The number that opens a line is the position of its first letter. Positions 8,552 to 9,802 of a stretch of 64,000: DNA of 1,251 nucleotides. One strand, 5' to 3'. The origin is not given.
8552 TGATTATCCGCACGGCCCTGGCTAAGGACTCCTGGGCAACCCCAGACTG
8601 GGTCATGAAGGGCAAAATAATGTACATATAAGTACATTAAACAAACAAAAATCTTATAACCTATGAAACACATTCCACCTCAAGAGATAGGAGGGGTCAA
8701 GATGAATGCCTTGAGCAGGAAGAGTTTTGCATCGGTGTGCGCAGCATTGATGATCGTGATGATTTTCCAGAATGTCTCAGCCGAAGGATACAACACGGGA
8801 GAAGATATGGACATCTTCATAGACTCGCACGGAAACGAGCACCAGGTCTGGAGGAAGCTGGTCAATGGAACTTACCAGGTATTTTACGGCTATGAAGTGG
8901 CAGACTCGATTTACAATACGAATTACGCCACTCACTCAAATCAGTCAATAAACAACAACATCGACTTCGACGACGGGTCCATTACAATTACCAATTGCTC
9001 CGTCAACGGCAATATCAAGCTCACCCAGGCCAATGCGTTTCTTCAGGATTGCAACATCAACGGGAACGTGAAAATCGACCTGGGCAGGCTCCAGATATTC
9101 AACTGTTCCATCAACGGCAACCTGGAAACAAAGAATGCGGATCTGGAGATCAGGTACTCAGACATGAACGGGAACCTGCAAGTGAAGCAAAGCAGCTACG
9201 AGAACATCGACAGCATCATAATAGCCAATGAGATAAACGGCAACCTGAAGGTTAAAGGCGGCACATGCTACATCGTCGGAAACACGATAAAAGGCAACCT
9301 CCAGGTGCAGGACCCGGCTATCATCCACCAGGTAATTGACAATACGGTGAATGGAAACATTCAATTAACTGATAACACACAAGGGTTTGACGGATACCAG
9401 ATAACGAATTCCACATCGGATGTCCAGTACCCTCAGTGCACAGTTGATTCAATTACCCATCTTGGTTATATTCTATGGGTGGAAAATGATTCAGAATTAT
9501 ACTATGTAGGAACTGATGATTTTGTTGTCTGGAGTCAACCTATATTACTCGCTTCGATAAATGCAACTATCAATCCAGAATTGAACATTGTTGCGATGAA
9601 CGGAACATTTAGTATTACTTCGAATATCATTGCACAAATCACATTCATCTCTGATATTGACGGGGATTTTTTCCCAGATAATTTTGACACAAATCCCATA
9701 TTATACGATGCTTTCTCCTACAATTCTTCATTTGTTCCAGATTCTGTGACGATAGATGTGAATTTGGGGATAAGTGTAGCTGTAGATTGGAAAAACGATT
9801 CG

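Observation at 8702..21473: AT-rich block whose boundaries fall inside intact ORFs of the surface-protein locus (mosaic/cassette replacement?)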

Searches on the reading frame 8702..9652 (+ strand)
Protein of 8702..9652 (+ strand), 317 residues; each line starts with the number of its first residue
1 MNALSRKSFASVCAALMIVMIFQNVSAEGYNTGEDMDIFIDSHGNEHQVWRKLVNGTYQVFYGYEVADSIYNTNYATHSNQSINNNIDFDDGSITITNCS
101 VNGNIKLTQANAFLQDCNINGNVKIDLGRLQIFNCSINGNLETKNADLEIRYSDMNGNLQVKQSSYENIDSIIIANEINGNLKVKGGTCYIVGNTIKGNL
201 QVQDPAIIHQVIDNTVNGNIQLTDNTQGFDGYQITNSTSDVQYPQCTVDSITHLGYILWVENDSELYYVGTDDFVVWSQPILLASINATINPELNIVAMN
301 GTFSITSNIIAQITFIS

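Call 22: find_related_loci(query=A1, collection=genome_contigs, flank=10000)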
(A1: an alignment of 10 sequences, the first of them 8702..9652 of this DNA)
Query A1 (317 aa) in genome_contigs; peptide patterns used: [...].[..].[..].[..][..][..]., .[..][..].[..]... (x = any residue, [..] = any of these).
31 stretches matched a pattern; 5 encode a relative of the query (tblastn E <= 1e-3); 5 distinct loci.
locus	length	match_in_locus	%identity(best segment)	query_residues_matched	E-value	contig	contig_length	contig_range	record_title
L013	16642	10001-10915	67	1-305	2e-142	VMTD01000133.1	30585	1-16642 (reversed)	MAG: Methanobacteriota archaeon isolate S2_100 k141_491793, whole genome shotgun sequence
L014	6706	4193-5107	52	5-306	2e-99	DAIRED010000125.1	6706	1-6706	MAG TPA_asm: Thermoplasmatota archaeon isolate CTOTU11644 NODE_6192_length_6706_cov_5.605022, whole genome shotgun seque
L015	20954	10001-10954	48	7-315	3e-98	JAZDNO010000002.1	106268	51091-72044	MAG: Methanobacteriota archaeon isolate MEGAHIT-group-0.714 k141_14968558, whole genome shotgun sequence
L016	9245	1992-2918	50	1-306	2e-95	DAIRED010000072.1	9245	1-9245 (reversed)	MAG TPA_asm: Thermoplasmatota archaeon isolate CTOTU11644 NODE_4273_length_9245_cov_5.225136, whole genome shotgun seque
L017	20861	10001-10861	51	23-306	9e-91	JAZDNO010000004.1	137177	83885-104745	MAG: Methanobacteriota archaeon isolate MEGAHIT-group-0.714 k141_4359520, whole genome shotgun sequence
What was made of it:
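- Tried and rejected: The GTDB (Genome Taxonomy Database) species-representative scan found only 5 loci in 3 species, so the ORF1 family is rare (call 22).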

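Call 36: find_related_loci(query=A1, collection=metagenome_contigs, flank=10000)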
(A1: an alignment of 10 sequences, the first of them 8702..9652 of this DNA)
Query A1 (317 aa) in metagenome_contigs; peptide patterns used: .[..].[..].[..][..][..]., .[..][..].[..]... (x = any residue, [..] = any of these).
77 stretches matched a pattern; 3 encode a relative of the query (tblastn E <= 1e-3); 3 distinct loci.
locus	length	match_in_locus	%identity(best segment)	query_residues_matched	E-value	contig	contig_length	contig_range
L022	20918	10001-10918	75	1-306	6e-151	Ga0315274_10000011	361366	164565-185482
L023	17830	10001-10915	67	1-305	1e-142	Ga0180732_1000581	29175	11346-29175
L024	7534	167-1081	52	5-306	1e-99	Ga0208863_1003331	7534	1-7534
